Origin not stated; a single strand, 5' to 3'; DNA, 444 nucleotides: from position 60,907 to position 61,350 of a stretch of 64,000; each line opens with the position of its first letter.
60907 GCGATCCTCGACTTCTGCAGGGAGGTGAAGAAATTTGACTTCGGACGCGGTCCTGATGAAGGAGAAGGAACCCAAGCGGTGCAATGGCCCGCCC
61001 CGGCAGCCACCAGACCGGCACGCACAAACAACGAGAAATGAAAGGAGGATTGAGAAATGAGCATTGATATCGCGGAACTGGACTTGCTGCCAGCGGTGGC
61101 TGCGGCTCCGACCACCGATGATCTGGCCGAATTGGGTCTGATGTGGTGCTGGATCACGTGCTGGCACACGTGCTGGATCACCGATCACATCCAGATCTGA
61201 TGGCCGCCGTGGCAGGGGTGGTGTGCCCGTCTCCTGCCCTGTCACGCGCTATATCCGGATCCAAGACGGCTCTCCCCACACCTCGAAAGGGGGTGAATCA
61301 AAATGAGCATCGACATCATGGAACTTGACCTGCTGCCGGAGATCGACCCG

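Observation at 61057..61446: Two unannotated 47-codon precursor genes with a shared leader and aromatic, Cys/Thr-rich cores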

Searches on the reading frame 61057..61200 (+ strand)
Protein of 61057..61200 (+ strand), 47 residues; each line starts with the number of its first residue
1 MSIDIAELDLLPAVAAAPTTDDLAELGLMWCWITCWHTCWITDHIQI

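Call 5: search_protein_families(library=pfam, proteins=[window:61057-61200:+], max_evalue=0.01)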
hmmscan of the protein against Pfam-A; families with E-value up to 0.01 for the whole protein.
window:61057-61200:+ (47 aa): 0 families

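Call 9: find_encoding_contigs(protein=window:61057-61200:+, flank=10000, max_places=6)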
Protein window:61057-61200:+ (47 aa): 1 contig read that carries it; 1 place shown.
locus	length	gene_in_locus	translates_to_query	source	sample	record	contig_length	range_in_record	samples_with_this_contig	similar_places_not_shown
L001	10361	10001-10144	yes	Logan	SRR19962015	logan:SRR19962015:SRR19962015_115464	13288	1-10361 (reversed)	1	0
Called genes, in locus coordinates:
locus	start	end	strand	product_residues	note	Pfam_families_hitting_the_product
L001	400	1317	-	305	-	PF01370:Epimerase, PF05368:NmrA (weak), PF13460:NAD_binding_10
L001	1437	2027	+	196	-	PF00440:TetR_N, PF17754:TetR_C_14 (weak)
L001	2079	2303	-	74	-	-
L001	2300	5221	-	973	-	PF13191:AAA_16, PF13424:TPR_12 (faint), PF13374:TPR_10 (faint), PF00196:GerE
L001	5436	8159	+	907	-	PF25816:RamC_N, PF00069:Pkinase, PF07714:PK_Tyr_Ser-Thr (faint), PF05147:LANC_like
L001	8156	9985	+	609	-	PF00561:Abhydrolase_1 (faint), PF12146:Hydrolase_4 (weak), PF00326:Peptidase_S9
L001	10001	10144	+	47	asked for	-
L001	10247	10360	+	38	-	?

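Call 11: find_homologous_proteins(query=A1, max_evalue=0.01)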
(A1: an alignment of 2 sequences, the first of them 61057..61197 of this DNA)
Query A1 (2 sequences) (47 aa, profile of the alignment): 2 proteins with E <= 0.01 among 2 candidates.
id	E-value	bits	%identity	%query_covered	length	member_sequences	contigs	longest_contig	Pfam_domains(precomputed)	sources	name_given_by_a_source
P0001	3.5e-27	112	51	89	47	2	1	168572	-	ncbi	-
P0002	5.8e-27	111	100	100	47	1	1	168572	-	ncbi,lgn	-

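Call 31: search_protein_families(library=ncbifam, proteins=[window:61057-61197:+], max_evalue=0.01)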
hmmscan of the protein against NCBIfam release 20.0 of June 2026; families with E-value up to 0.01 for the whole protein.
window:61057-61197:+ (47 aa): 0 families

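Call 44: find_homologous_proteins(query=A2, max_evalue=0.1)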
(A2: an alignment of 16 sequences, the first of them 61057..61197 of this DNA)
Query A2 (16 sequences) (47 aa, profile of the alignment): 58 proteins with E <= 0.1 among 516 candidates.
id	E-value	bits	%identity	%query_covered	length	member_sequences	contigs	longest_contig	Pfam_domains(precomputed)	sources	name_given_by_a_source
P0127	7.0e-23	98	58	89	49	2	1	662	-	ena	-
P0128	1.9e-22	96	57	89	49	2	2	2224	-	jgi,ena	jgi:hypothetical protein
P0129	2.1e-22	96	48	85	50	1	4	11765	-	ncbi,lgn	-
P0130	3.8e-22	96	57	89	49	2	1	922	-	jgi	jgi:hypothetical protein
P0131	5.3e-22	95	47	91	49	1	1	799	-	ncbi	-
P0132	5.4e-22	95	58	85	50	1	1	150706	-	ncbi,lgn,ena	-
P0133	6.8e-22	95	48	85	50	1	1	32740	-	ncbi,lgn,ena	-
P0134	7.5e-22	95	57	89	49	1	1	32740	-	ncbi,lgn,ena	-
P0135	8.4e-22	94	57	89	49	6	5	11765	-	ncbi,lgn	-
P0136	1.4e-21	94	48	85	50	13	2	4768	-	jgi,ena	-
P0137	1.7e-21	93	52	89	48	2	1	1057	-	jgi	jgi:hypothetical protein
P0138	2.8e-21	93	55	89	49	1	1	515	-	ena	-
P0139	1.8e-20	90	45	91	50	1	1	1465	-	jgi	jgi:hypothetical protein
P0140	2.0e-20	90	53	96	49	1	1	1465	-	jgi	jgi:hypothetical protein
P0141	3.0e-20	89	50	85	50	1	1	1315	-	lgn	-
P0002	7.6e-17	79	100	100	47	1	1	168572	-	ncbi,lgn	-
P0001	1.6e-15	74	51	89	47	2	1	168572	-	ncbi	-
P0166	9.2e-15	72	46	91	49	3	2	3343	-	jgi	jgi:modification target Cys-rich repeat protein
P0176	9.8e-8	49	49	87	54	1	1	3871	-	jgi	jgi:hypothetical protein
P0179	2.1e-3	36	35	89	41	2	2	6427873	-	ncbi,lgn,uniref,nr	ncbi:hypothetical protein Skr01_45730 [Sphaerisporangium krabiense]|uniref:Uncharacterized protein n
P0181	1.8e-2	33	38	34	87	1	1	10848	-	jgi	jgi:hypothetical protein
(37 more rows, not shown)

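Call 46: search_protein_families(library=ncbifam, proteins=[P0166, P0179, P0135, P0136, P0002, P0001, P0176, P0181], max_evalue=10)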
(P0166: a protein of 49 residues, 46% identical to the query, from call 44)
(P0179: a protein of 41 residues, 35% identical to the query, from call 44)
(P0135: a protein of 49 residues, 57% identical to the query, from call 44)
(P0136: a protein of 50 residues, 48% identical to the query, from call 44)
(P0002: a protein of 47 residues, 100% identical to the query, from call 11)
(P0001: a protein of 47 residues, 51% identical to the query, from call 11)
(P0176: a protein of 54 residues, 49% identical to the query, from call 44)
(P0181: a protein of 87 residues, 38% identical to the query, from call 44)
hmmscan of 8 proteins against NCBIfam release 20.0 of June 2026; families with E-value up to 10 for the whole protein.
P0166 (49 aa): 2 families
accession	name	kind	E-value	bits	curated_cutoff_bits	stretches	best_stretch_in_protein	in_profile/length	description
TIGR04114.1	tSAM_targ_Cxxx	repeat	0.011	16.1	20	1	32-45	2-15/18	Cys-rich repeat-containing protein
NF038157.1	lanti_ALQxL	domain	0.023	14.9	19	1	1-14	1-14/17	ALQxL family class IV lanthipeptide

P0179 (41 aa): 2 families
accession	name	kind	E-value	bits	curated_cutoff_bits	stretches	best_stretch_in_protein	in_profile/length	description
NF038147.1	lanti_IV_venA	subfamily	6.2e-06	26.4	35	1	3-37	5-34/49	VenA family class IV lanthipeptide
NF038157.1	lanti_ALQxL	domain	0.0011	19.1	19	1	1-16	1-16/17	ALQxL family class IV lanthipeptide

P0135 (49 aa): 2 families
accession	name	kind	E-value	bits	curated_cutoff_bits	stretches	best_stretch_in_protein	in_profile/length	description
NF038157.1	lanti_ALQxL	domain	0.0012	19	19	1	1-17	1-17/17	ALQxL family class IV lanthipeptide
NF038147.1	lanti_IV_venA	subfamily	0.0046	17.2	35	1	2-34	4-31/49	VenA family class IV lanthipeptide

P0136 (50 aa): 2 families
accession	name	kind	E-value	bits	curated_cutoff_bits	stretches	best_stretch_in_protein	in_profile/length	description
NF038147.1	lanti_IV_venA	subfamily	4.9e-05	23.5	35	1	3-43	5-49/49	VenA family class IV lanthipeptide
NF038157.1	lanti_ALQxL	domain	0.0015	18.7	19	1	1-16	1-16/17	ALQxL family class IV lanthipeptide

P0002 (47 aa): 0 families

P0001 (47 aa): 1 family
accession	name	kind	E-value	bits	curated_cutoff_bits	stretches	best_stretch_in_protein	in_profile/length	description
NF038157.1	lanti_ALQxL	domain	0.099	13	19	1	1-13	1-13/17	ALQxL family class IV lanthipeptide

P0176 (54 aa): 2 families
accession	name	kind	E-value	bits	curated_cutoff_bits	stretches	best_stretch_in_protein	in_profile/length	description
NF038157.1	lanti_ALQxL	domain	0.005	17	19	1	11-23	2-14/17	ALQxL family class IV lanthipeptide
NF038147.1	lanti_IV_venA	subfamily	0.0067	16.7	35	1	11-46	4-33/49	VenA family class IV lanthipeptide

P0181 (87 aa): 3 families
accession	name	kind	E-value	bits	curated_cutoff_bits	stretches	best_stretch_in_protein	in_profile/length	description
NF038157.1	lanti_ALQxL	domain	0.051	13.9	19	1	8-18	7-17/17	ALQxL family class IV lanthipeptide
TIGR04114.1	tSAM_targ_Cxxx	repeat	0.075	13.6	20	1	29-43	2-16/18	Cys-rich repeat-containing protein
NF038147.1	lanti_IV_venA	subfamily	0.6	10.4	35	1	6-17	8-19/49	VenA family class IV lanthipeptide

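Call 51: find_encoding_contigs(protein=P0179, flank=9000, max_places=2)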
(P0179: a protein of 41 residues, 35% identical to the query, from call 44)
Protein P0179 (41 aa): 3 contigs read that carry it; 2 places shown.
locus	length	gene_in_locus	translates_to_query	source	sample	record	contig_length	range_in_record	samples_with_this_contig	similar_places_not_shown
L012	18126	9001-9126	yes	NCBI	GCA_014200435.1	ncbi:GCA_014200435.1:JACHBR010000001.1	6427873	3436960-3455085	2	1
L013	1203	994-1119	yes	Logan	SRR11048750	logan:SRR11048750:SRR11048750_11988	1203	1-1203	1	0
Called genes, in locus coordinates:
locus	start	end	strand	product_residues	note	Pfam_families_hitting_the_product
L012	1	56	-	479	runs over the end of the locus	PF00672:HAMP, PF00512:HisKA, PF02518:HATPase_c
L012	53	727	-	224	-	PF00072:Response_reg, PF00486:Trans_reg_C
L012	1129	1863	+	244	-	-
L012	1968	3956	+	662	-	PF00535:Glycos_transf_2, PF22181:TarS_linker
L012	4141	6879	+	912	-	PF25816:RamC_N, PF00069:Pkinase, PF05147:LANC_like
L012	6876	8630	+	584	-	PF00561:Abhydrolase_1 (weak), PF12146:Hydrolase_4 (weak), PF00326:Peptidase_S9, PF12146:Hydrolase_4 (weak)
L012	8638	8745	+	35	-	-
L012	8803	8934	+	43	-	-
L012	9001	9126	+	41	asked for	-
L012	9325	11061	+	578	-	PF00664:ABC_membrane, PF02463:SMC_N (faint), PF00005:ABC_tran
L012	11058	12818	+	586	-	PF00005:ABC_tran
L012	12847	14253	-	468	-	PF00206:Lyase_1, PF10415:FumaraseC_C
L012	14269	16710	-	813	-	PF00069:Pkinase, PF01636:APH (faint), PF03109:ABC1 (faint), PF07714:PK_Tyr_Ser-Thr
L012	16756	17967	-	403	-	PF00069:Pkinase, PF07714:PK_Tyr_Ser-Thr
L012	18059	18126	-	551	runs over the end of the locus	PF05681:Fumerase, PF05683:Fumerase_C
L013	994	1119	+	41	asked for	-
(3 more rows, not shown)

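Call 74: search_protein_representatives(alignment_id=A3)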
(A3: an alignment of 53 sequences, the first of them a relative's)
Query: 53 sequences, 47 profile positions. Proteins with E-value up to 0.001 (for the whole library): 75; up to 1e-10: 18; up to 1e-30: 0. The best 75 are listed.
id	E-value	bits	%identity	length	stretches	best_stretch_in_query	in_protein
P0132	5.6e-21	90.2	-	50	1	1-47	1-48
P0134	1.2e-19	85.9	-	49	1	1-47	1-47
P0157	2.5e-19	84.9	-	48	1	1-47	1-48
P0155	3.0e-18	81.4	-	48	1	1-47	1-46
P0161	2.9e-17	78.3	-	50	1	1-47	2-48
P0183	1.7e-16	75.8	-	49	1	1-46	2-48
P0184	2.5e-15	72.1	-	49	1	1-47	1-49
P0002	2.7e-15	72.0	-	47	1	1-45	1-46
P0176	5.0e-15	71.1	-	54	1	2-45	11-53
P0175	1.4e-14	69.7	-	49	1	1-44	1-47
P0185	6.1e-14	67.7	-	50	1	1-47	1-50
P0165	1.2e-13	66.8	-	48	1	1-46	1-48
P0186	5.7e-13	64.5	-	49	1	1-47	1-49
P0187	8.4e-13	64.0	-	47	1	1-45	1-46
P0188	2.0e-12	62.8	-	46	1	1-46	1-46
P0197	1.3e-08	50.6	-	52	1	2-46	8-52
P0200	2.2e-08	49.8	-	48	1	1-44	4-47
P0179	3.7e-08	49.2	-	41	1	1-46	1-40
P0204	1.3e-07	47.4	-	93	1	2-43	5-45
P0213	1.6e-06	43.9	-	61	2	2-44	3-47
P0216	2.5e-06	43.3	-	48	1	4-43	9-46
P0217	3.0e-06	43.0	-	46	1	3-41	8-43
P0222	1.1e-05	41.2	-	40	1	1-46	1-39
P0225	2.5e-05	40.1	-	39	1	1-45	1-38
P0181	5.7e-05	38.9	-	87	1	4-43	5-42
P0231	1.0e-04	38.1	-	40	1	1-45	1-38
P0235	2.1e-04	37.1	-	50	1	3-43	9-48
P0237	3.1e-04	36.6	-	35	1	1-41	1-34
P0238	3.5e-04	36.4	-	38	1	1-46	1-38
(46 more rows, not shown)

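Call 82: search_solved_structures(query=A3, max_evalue=10, show_alignments=3)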
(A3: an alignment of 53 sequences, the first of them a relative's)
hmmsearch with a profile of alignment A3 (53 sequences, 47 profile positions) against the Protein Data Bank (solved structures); distinct sequences matched with E-value up to 10: 5.
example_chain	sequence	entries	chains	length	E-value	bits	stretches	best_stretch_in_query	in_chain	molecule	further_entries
5sva_a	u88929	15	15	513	0.38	13.8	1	8-28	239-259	RNA polymerase II transcription factor B subunit 2 | General transcription and DNA repair factor IIH subunit TFB2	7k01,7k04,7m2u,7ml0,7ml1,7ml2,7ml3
7o4i_2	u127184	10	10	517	0.39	13.8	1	8-28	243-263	General transcription and DNA repair factor IIH subunit TFB2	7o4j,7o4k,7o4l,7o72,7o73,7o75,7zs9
5oqm_2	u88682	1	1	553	0.65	13.1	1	8-28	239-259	General transcription and DNA repair factor IIH subunit TFB2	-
4jrb_A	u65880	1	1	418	1.4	12.1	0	5-27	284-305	Green fluorescent protein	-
6lk8_A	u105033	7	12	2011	3.4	10.8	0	15-37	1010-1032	MGC83295 protein | Nup205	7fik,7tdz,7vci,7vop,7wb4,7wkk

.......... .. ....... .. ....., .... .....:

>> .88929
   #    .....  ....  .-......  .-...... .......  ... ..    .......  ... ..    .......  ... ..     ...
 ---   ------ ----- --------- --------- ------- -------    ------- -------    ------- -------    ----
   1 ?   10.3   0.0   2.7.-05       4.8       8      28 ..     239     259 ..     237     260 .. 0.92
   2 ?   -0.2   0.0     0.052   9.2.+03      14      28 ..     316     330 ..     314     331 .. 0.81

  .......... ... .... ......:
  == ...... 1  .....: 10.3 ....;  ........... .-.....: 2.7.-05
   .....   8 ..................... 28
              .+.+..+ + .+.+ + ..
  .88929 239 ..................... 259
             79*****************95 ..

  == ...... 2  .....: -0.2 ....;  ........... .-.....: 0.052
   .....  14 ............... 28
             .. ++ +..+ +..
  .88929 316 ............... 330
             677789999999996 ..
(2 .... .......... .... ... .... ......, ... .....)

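Call 87: search_protein_families(library=ncbifam, proteins=[P0237, P0225, P0222, P0231, P0238, P0188, P0197, P0213, P0204], max_evalue=10)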
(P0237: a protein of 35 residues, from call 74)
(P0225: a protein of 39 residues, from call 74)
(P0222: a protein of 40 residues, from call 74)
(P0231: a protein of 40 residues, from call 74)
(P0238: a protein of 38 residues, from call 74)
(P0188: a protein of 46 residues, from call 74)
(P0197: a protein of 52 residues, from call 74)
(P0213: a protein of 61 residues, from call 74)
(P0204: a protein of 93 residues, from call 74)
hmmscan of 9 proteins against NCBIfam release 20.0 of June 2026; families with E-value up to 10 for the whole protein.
P0237 (35 aa): 1 family
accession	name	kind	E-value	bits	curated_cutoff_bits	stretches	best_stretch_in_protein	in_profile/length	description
NF038157.1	lanti_ALQxL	domain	0.0015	18.7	19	1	1-13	1-13/17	ALQxL family class IV lanthipeptide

P0225 (39 aa): 1 family
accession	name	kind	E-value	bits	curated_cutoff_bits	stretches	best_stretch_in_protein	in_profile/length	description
NF038157.1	lanti_ALQxL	domain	2.9e-06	27.2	19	1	1-17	1-17/17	ALQxL family class IV lanthipeptide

P0222 (40 aa): 1 family
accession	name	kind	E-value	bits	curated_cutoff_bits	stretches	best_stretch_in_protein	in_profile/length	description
NF038157.1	lanti_ALQxL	domain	3.6e-05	23.8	19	1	1-17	1-17/17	ALQxL family class IV lanthipeptide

P0231 (40 aa): 1 family
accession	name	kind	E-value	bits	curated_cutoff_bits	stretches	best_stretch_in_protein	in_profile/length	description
NF038157.1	lanti_ALQxL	domain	0.00048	20.3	19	1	1-14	1-14/17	ALQxL family class IV lanthipeptide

P0238 (38 aa): 1 family
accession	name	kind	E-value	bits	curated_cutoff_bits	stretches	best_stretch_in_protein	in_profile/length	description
NF038157.1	lanti_ALQxL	domain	0.00011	22.3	19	1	1-17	1-17/17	ALQxL family class IV lanthipeptide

P0188 (46 aa): 1 family
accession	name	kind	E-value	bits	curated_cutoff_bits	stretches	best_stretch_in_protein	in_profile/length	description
NF038157.1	lanti_ALQxL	domain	6.7e-05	22.9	19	1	1-17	1-17/17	ALQxL family class IV lanthipeptide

P0197 (52 aa): 1 family
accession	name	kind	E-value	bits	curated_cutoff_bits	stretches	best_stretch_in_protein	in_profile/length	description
NF038157.1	lanti_ALQxL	domain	0.0033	17.6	19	1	8-20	2-14/17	ALQxL family class IV lanthipeptide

P0213 (61 aa): 2 families
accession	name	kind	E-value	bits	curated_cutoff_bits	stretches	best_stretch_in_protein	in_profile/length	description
NF038157.1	lanti_ALQxL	domain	0.026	14.8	19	1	5-17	4-16/17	ALQxL family class IV lanthipeptide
NF038147.1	lanti_IV_venA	subfamily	0.036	14.3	35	1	4-41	5-33/49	VenA family class IV lanthipeptide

P0204 (93 aa): 1 family
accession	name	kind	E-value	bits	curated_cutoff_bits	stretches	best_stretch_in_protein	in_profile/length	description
NF038147.1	lanti_IV_venA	subfamily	0.019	15.3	35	1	8-32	8-32/49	VenA family class IV lanthipeptide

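Call 89: list_cluster_members(proteins=[P0237, P0225, P0222, P0231, P0238, P0188, P0216, P0217, P0235, P0200])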
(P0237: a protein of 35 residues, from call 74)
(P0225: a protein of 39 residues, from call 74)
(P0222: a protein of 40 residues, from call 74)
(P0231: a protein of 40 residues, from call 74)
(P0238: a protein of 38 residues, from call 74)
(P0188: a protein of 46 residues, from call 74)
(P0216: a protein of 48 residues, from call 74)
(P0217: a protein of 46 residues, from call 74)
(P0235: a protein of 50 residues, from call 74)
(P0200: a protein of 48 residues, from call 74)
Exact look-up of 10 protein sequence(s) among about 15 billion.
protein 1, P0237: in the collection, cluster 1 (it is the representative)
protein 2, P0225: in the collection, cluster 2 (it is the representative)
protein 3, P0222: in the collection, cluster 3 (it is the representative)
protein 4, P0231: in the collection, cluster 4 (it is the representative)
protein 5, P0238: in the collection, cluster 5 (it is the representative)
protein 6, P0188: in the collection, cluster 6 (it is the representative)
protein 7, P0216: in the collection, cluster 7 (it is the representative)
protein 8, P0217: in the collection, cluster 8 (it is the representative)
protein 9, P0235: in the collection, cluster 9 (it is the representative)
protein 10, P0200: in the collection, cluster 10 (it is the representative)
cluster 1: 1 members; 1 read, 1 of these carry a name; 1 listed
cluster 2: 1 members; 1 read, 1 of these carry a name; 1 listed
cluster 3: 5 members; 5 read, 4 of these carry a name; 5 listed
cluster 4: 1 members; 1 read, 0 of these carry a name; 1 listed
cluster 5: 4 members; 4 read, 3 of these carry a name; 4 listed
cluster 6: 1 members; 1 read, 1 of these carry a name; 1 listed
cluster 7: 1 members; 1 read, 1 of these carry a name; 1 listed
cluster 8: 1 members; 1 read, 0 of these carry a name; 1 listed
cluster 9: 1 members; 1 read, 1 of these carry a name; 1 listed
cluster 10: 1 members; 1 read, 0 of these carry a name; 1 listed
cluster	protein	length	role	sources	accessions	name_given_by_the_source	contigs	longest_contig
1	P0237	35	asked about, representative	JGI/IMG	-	hypothetical protein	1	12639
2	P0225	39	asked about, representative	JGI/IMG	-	hypothetical protein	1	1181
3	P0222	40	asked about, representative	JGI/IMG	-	hypothetical protein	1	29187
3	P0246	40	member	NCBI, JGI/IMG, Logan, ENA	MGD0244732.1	MAG: ALQxL family class IV lanthipeptide [Streptosporangiaceae bacterium] | hypothetical protein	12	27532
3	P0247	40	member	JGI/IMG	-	hypothetical protein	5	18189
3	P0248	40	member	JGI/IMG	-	hypothetical protein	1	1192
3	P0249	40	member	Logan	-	-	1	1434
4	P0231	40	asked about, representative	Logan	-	-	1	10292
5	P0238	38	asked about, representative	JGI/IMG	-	hypothetical protein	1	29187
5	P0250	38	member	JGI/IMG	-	hypothetical protein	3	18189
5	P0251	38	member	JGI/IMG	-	hypothetical protein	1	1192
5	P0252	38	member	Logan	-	-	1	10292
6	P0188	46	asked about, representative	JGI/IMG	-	hypothetical protein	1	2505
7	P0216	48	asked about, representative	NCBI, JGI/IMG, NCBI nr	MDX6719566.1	MAG: hypothetical protein QOJ63_1820 [Solirubrobacteraceae bacterium] | hypothetical protein | hypothetical protein [Solirubrobacteraceae bacterium]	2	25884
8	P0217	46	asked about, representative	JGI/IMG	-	-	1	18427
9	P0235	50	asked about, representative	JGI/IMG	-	hypothetical protein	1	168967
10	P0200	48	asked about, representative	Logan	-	-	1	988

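Call 97: find_related_loci(query=A5, collection=metagenome_contigs, flank=7000)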
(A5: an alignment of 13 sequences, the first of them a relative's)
Query A5 (50 aa) in metagenome_contigs; peptide patterns used: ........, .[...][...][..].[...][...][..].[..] (x = any residue, [..] = any of these).
553 stretches matched a pattern; 1 encode a relative of the query (tblastn E <= 1e-3); 1 distinct loci.
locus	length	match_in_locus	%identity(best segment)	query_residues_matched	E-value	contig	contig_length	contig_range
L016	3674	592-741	88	1-50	3e-29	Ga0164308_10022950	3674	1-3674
